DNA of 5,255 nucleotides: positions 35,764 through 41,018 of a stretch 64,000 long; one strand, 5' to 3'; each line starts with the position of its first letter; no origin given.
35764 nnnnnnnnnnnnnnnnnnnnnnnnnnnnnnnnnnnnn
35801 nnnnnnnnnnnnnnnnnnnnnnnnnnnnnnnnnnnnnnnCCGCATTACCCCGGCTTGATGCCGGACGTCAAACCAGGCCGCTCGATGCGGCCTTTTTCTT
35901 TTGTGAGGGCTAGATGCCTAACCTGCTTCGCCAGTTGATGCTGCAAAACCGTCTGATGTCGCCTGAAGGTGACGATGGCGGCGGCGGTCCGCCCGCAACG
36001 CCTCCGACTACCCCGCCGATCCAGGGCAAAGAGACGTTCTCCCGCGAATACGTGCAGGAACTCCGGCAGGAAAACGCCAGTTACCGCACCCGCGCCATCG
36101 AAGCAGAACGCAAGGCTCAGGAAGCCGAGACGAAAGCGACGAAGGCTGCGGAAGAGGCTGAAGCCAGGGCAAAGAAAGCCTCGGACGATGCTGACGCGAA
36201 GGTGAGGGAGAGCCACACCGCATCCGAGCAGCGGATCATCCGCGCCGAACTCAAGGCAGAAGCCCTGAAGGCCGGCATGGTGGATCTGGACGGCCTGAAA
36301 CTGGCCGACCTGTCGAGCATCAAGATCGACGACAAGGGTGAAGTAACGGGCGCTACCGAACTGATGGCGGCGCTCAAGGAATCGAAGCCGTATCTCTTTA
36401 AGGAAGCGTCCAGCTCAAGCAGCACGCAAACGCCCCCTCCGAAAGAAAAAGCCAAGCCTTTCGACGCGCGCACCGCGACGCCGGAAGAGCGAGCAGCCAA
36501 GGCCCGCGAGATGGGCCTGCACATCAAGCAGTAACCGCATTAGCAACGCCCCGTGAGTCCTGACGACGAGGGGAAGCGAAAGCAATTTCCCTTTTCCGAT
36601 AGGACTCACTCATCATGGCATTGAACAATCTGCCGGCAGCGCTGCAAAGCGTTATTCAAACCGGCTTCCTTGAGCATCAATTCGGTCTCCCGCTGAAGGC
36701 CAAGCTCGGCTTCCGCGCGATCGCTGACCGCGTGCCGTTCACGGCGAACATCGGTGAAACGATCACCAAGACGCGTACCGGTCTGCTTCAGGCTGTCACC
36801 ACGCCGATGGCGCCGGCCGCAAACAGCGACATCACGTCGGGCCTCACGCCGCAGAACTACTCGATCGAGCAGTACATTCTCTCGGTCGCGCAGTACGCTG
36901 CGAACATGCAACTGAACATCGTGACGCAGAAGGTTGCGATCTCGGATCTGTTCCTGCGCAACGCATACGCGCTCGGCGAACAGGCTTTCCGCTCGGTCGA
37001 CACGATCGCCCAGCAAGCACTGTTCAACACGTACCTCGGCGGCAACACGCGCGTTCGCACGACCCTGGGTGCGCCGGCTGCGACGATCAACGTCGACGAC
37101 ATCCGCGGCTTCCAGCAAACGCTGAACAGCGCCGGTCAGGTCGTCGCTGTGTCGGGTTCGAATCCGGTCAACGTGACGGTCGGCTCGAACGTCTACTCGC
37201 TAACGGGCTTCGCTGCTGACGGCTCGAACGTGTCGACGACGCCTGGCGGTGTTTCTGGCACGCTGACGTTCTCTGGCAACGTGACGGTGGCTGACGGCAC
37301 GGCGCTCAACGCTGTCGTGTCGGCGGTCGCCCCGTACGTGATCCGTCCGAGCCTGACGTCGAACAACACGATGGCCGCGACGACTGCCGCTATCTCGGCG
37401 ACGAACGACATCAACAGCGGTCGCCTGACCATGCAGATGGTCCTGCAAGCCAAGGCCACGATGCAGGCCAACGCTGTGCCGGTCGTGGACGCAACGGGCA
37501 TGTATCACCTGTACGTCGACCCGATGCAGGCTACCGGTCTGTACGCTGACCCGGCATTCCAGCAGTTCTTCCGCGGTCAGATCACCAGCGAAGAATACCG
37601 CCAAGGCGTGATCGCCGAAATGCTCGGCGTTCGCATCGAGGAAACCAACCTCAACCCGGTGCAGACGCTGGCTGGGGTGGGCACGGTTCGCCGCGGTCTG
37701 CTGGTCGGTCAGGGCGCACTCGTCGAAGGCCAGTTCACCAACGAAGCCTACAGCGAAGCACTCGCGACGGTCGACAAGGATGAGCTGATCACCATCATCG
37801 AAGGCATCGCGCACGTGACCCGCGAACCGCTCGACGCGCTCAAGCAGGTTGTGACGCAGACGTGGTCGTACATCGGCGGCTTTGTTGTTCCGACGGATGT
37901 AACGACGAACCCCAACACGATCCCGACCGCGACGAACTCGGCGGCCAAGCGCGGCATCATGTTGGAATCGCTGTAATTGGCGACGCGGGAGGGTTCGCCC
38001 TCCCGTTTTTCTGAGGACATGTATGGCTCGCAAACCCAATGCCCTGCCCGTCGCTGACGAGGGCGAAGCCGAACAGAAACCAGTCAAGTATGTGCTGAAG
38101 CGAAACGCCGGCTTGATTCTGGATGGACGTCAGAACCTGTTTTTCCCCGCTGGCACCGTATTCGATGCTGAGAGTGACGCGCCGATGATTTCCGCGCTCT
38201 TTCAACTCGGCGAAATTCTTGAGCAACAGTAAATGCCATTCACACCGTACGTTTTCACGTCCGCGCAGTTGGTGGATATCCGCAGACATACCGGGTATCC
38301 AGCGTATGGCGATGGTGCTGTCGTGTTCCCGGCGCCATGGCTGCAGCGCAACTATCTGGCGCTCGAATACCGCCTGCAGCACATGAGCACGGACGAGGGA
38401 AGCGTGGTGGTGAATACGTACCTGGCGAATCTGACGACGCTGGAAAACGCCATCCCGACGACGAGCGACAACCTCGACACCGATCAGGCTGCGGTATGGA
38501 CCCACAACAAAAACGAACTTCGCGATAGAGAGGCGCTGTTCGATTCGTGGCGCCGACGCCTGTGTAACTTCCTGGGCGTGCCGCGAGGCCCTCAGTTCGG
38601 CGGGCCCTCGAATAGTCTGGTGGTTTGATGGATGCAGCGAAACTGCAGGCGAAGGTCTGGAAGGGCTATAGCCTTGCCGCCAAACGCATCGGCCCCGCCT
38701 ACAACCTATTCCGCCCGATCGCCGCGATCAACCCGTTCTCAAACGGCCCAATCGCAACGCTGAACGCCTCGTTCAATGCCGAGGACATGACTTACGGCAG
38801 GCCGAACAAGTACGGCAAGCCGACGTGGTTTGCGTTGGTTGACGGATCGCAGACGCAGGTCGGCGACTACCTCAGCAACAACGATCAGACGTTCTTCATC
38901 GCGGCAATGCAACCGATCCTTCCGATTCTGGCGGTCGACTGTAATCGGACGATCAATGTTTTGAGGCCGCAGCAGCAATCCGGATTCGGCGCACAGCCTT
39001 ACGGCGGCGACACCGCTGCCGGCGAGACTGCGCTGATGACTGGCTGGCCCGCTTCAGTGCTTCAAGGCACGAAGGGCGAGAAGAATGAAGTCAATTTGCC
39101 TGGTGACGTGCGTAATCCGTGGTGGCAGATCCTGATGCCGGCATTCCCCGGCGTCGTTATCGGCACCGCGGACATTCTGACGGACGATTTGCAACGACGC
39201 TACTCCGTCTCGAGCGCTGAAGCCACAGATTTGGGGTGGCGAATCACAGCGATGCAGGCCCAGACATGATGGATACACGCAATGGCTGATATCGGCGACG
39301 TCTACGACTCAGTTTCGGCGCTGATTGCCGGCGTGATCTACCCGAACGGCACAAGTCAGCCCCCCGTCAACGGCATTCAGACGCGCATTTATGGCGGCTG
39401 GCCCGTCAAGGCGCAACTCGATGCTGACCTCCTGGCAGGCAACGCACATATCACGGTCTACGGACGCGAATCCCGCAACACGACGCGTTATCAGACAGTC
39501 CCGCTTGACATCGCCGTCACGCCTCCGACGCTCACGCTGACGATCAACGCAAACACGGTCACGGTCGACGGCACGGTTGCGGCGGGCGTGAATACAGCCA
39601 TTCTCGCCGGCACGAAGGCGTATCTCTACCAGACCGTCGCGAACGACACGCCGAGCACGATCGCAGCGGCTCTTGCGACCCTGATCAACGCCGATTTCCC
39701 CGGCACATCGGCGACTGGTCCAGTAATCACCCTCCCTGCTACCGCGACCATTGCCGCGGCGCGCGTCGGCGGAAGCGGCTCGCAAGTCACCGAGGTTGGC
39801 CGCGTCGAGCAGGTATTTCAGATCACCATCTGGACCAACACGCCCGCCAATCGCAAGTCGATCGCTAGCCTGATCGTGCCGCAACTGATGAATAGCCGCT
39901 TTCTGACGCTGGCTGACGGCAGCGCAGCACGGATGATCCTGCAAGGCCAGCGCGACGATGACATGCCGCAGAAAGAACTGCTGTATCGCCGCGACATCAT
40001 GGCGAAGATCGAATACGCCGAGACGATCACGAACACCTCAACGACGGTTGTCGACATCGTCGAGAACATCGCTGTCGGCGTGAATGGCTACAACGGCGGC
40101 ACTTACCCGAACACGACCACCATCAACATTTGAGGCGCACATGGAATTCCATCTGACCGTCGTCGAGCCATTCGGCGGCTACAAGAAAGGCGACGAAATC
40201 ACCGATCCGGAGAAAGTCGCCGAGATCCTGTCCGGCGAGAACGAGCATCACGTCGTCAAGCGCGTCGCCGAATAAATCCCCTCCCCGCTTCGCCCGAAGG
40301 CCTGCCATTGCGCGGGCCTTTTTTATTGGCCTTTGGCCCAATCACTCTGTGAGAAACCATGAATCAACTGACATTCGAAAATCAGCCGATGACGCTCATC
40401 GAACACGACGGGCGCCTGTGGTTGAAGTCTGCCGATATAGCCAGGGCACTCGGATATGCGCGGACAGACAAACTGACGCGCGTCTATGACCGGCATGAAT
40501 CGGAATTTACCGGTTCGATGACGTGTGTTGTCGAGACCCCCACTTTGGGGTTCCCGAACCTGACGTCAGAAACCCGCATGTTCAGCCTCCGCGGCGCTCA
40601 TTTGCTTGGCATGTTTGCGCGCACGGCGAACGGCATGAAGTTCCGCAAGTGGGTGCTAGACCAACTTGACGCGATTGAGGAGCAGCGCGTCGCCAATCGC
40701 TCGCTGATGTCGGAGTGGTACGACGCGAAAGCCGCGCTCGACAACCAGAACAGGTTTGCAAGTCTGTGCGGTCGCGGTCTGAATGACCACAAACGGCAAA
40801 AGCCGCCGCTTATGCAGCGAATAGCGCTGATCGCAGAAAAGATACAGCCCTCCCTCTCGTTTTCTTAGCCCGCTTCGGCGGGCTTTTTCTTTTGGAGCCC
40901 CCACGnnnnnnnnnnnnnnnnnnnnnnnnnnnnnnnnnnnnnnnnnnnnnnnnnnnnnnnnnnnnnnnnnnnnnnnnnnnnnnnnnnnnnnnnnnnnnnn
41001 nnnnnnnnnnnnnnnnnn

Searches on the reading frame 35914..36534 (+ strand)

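Call 93: search_protein_families(library=pfam, proteins=[window:35914-36534:+], max_evalue=0.01)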
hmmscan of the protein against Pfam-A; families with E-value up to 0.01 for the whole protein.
window:35914-36534:+ (206 aa): 1 family
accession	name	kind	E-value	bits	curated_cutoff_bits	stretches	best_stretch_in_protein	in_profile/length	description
PF06810.17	Phage_scaffold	-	8.3e-17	62.1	35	1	41-177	30-165/170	Phage capsid assembly scaffolding protein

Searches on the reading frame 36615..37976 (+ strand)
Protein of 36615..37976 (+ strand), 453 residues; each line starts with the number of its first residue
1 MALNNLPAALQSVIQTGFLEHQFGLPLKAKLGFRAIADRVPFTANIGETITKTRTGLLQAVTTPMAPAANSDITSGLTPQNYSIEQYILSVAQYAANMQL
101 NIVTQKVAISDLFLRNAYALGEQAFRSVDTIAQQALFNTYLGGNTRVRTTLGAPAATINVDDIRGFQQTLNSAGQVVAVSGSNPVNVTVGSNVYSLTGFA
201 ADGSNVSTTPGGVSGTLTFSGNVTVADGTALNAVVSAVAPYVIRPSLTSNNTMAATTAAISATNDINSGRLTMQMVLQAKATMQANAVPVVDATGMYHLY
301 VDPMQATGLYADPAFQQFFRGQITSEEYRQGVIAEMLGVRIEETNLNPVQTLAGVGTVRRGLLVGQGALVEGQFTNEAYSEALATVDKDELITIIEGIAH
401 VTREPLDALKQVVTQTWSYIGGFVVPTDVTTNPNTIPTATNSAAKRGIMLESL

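Call 30: search_protein_families(library=phrogs, proteins=[window:36615-37976:+], max_evalue=0.00001)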
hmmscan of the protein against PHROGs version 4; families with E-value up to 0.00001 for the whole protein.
window:36615-37976:+ (453 aa): 1 family
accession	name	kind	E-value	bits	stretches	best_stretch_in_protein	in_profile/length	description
phrog_1357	-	head and packaging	7.3e-28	98.5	2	256-447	175-355/356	major head protein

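Call 93: search_protein_families(library=pfam, proteins=[window:36615-37976:+], max_evalue=0.01)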
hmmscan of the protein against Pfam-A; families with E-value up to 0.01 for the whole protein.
window:36615-37976:+ (453 aa): 0 families

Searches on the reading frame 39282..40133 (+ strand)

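Call 30: search_protein_families(library=phrogs, proteins=[window:39282-40133:+], max_evalue=0.00001)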
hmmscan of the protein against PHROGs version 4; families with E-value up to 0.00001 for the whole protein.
window:39282-40133:+ (283 aa): 1 family
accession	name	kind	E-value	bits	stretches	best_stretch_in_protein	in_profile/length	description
phrog_13532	-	unknown function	8.5e-62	209.8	1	1-268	1-266/278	-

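Call 93: search_protein_families(library=pfam, proteins=[window:39282-40133:+], max_evalue=0.01)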
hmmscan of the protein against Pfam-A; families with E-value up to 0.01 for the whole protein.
window:39282-40133:+ (283 aa): 0 families

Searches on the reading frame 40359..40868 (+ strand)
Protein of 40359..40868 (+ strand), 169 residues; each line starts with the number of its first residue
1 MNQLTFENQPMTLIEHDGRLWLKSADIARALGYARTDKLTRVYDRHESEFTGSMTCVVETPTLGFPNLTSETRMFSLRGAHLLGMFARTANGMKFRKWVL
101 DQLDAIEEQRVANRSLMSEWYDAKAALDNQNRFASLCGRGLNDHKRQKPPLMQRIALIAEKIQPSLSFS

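Call 93: search_protein_families(library=pfam, proteins=[window:40359-40868:+], max_evalue=0.01)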
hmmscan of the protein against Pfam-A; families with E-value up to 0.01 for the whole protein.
window:40359-40868:+ (169 aa): 2 families
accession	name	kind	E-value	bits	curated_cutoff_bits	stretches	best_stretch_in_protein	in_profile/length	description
PF10549.14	ORF11CD3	-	1.9e-19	70.1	25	1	115-166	1-53/54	ORF11CD3 domain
PF02498.22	Bro-N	-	8e-09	36.4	25.6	1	13-103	5-94/96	BRO family, N-terminal domain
